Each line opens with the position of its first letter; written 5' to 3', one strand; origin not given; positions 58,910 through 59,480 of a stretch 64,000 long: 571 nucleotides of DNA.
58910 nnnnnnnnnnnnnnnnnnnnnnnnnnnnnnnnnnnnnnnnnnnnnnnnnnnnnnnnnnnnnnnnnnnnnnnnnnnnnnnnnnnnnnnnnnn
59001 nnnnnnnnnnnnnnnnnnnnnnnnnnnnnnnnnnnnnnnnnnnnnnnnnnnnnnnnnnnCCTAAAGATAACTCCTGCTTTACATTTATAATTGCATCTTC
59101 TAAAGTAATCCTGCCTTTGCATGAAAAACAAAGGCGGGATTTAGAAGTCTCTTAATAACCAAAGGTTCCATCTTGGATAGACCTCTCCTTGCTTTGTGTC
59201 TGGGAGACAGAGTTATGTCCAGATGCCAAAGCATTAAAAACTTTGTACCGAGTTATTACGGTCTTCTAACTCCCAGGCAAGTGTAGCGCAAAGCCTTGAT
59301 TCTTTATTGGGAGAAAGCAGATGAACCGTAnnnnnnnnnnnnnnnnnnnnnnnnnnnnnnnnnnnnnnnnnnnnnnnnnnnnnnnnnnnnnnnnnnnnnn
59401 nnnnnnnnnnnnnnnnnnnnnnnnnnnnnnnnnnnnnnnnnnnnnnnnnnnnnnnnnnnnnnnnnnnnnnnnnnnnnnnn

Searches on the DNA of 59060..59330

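Call 57: search_rna_families(source=window, start=59060, end=59330, threshold=evalue, max_evalue=1)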
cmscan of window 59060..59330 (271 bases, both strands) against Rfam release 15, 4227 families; matches with E-value up to 1: 2.
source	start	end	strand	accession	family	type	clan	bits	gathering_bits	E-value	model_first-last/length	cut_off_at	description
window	59198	59286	+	RF02221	sRNA-Xcc1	Gene; sRNA;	-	21.8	53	0.14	1-87/87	no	sRNA-Xcc1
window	59063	59234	+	RF01946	KCNQ1OT1_1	Gene; lncRNA;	-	12.9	70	0.013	268-464/464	no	KCNQ1 overlapping transcript 1 conserved region 1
